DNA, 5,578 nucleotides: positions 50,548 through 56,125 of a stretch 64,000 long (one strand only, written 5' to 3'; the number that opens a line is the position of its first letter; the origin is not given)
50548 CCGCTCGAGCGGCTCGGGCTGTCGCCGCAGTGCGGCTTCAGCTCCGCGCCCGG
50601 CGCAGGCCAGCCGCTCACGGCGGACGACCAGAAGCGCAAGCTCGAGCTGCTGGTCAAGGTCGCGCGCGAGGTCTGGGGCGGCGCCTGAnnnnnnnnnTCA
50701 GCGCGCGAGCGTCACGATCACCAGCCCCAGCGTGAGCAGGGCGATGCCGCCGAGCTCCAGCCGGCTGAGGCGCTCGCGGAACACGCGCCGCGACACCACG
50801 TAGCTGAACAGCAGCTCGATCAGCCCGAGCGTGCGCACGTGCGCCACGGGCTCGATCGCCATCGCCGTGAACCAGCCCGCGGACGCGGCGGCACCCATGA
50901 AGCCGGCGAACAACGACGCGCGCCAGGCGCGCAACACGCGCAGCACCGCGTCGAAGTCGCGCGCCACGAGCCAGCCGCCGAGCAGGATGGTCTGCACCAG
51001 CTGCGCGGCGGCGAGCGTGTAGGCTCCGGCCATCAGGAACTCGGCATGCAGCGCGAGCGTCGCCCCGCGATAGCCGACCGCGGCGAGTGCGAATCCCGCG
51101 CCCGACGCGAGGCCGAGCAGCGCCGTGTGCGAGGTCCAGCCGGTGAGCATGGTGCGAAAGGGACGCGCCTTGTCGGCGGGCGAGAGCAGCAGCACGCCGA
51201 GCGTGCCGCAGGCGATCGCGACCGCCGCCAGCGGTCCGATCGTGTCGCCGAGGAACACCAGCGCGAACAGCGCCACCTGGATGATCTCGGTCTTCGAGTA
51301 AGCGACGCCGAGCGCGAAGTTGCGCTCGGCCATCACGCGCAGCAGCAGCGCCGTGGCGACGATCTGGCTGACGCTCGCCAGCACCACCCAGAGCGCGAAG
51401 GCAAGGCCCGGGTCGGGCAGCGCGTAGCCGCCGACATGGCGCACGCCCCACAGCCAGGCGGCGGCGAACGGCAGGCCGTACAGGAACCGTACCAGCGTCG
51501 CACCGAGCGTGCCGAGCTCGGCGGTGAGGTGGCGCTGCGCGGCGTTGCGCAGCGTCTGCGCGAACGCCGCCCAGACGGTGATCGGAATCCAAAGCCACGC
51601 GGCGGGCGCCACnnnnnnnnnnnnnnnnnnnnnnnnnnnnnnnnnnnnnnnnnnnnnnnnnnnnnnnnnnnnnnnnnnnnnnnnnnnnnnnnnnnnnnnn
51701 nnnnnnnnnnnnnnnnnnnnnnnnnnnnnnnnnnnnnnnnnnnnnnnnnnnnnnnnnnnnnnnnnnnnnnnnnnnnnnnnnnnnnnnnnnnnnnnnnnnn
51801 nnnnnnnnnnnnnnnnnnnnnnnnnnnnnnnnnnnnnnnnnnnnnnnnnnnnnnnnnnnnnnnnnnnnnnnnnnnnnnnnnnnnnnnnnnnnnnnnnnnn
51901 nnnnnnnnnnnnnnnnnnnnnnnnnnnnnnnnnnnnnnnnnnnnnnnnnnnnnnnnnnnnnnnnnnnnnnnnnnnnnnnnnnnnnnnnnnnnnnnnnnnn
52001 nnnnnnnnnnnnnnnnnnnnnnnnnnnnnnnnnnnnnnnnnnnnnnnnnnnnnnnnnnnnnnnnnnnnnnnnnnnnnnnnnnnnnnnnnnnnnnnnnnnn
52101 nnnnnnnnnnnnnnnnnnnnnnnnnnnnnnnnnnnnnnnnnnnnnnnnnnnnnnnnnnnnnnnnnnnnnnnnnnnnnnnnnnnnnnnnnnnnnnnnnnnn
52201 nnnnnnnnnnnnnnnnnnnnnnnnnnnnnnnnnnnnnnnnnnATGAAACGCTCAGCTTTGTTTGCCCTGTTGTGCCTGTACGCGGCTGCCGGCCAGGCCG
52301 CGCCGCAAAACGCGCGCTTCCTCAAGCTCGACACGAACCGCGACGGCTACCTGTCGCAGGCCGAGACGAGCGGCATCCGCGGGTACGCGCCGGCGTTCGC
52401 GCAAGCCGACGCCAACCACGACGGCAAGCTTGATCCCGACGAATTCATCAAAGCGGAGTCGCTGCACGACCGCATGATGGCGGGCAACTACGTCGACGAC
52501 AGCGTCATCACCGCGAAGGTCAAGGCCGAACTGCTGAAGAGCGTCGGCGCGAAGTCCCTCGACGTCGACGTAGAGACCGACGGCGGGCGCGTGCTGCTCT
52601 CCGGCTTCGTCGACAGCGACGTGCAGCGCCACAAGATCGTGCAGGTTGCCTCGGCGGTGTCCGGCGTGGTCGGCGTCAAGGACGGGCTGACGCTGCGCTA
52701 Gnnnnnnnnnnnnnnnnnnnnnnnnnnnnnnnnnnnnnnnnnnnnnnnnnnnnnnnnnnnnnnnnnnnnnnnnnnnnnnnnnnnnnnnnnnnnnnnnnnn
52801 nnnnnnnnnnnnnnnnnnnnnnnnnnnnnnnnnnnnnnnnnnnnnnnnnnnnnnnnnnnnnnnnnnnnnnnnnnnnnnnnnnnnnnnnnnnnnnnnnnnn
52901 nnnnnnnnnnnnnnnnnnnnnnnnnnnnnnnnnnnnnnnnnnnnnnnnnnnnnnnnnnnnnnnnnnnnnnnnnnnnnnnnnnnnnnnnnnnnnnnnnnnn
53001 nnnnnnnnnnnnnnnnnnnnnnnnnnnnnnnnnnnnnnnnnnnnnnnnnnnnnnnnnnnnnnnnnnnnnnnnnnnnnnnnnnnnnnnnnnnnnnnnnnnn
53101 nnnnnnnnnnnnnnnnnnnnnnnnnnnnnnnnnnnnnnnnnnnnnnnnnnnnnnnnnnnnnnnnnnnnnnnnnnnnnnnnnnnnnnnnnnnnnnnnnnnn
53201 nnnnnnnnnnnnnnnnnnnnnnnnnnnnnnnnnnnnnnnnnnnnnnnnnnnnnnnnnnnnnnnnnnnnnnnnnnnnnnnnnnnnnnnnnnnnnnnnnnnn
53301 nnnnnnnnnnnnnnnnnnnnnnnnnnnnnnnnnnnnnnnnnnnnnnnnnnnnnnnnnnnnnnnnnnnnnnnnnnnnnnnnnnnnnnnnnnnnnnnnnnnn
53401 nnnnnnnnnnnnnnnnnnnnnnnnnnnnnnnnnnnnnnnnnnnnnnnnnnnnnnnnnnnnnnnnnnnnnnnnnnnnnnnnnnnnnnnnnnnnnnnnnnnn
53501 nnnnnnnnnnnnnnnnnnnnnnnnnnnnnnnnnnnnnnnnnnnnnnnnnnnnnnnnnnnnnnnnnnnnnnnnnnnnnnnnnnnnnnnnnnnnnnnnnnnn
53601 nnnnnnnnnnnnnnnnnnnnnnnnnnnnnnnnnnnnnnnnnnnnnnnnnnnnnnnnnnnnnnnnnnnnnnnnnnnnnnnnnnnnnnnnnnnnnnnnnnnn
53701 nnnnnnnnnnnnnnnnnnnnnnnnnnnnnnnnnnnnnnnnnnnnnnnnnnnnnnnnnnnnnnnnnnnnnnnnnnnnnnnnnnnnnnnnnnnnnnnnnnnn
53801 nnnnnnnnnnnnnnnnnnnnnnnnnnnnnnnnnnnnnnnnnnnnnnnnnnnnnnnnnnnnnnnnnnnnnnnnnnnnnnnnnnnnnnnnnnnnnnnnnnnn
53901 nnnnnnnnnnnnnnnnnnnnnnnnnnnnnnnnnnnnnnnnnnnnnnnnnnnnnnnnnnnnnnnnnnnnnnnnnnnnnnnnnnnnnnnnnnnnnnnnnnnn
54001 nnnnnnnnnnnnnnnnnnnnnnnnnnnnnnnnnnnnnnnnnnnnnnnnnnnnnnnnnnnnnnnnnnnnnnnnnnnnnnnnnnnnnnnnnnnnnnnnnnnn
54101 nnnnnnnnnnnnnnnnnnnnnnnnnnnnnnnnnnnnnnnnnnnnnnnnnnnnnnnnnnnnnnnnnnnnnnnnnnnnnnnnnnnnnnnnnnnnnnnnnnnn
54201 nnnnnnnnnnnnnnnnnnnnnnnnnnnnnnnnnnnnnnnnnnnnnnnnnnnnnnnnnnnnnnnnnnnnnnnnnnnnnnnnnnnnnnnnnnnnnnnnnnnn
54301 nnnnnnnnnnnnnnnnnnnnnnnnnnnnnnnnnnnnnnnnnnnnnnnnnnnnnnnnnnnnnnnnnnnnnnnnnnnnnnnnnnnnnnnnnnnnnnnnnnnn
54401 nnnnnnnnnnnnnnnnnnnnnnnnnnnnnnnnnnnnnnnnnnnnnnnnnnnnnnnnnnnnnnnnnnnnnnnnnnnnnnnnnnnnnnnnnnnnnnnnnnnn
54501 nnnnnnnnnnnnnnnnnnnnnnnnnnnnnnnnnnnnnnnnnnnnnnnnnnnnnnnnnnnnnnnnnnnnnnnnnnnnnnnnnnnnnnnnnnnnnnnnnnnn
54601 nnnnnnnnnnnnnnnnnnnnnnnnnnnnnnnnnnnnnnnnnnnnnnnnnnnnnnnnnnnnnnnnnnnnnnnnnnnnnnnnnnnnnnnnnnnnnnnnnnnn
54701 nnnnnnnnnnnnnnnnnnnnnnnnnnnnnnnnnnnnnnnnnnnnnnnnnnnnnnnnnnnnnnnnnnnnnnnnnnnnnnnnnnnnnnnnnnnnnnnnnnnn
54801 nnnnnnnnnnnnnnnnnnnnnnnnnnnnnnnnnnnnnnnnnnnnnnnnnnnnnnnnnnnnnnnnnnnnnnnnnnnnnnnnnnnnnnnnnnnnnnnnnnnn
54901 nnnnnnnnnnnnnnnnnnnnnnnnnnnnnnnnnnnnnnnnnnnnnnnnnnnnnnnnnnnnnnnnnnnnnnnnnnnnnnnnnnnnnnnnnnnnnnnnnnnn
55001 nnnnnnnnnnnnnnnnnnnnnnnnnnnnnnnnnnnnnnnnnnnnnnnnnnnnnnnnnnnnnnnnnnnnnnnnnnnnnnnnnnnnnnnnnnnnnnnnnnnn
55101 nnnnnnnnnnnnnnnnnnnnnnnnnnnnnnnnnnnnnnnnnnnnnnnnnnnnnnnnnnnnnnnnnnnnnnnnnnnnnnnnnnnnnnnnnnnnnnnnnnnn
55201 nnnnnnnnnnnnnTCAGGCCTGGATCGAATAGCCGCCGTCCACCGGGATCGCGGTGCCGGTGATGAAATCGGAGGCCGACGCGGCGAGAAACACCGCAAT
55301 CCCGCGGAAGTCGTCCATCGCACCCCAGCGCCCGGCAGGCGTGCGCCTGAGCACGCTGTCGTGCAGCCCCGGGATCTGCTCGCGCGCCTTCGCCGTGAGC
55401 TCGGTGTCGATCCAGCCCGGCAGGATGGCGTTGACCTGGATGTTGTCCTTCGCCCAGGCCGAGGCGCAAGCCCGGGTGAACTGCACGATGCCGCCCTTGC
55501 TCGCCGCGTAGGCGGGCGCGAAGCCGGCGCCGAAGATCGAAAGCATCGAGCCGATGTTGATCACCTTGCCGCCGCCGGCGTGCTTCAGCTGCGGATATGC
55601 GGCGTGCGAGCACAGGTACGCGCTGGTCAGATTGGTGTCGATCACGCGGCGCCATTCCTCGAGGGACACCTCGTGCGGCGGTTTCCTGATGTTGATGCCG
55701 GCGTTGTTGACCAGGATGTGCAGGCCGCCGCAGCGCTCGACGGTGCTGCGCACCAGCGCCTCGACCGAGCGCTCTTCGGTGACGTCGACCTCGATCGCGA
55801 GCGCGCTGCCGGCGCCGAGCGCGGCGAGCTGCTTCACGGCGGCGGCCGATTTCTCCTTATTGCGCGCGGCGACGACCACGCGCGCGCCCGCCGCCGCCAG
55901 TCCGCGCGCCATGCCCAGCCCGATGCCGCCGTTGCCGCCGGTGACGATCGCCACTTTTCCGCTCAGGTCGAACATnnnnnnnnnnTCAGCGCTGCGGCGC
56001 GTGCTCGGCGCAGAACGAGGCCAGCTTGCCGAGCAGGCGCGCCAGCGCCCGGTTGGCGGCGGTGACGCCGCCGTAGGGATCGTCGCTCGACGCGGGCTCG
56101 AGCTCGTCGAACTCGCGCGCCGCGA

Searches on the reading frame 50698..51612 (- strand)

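Call 80: search_protein_families(library=pfam, proteins=[window:50698-51612:-], max_evalue=0.001)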
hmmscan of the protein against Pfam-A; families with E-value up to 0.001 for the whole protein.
window:50698-51612:- (304 aa): 1 family
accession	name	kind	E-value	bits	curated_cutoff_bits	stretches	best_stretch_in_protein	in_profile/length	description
PF00892.27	EamA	-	1.4e-10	42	28.2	2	164-301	4-134/135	EamA-like transporter family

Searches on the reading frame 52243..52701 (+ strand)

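Call 80: search_protein_families(library=pfam, proteins=[window:52243-52701:+], max_evalue=0.001)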
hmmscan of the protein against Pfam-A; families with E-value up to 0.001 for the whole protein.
window:52243-52701:+ (152 aa): 5 families
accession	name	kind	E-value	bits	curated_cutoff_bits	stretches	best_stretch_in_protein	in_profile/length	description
PF04972.22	BON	-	1.5e-17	64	27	1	85-151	1-67/69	BON domain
PF13202.12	EF-hand_5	-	4.9e-11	42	25.9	1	51-69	4-22/25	EF hand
PF00036.39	EF-hand_1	-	1e-08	34.5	25.4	1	51-70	5-24/29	EF hand domain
PF13405.12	EF-hand_6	-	2.8e-08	33.2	25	0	51-71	5-25/30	EF-hand domain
PF13499.12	EF-hand_7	-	3.5e-07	30.9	30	0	50-71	6-27/67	EF-hand domain pair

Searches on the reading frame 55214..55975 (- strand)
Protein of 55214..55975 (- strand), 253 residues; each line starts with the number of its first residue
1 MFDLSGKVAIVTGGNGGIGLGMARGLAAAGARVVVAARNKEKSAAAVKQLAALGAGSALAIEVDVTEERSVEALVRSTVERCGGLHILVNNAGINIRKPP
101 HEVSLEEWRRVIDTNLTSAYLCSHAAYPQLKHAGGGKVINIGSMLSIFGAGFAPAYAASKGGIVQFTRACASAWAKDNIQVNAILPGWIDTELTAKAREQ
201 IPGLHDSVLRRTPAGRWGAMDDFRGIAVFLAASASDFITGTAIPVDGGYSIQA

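Call 80: search_protein_families(library=pfam, proteins=[window:55214-55975:-], max_evalue=0.001)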
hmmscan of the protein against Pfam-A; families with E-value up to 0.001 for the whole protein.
window:55214-55975:- (253 aa): 6 families
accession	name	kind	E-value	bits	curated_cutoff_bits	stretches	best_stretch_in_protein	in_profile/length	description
PF13561.12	adh_short_C2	-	5.2e-62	209.9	27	1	16-250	6-236/236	Enoyl-(Acyl carrier protein) reductase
PF00106.31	adh_short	-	6.5e-60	202.4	26.6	1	7-200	1-193/195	short chain dehydrogenase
PF08659.16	KR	-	1.1e-13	51.9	22.6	1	10-160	4-153/180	KR domain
PF03435.24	Sacchrp_dh_NADP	-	0.00017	22.4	25.1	1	12-115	4-99/129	Saccharopine dehydrogenase NADP binding domain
PF03807.23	F420_oxidored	-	0.00044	21.2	21.6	1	7-63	1-46/94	NADP oxidoreductase coenzyme F420-dependent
PF01370.27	Epimerase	-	0.00044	20.2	20.9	1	10-77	2-62/240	NAD dependent epimerase/dehydratase family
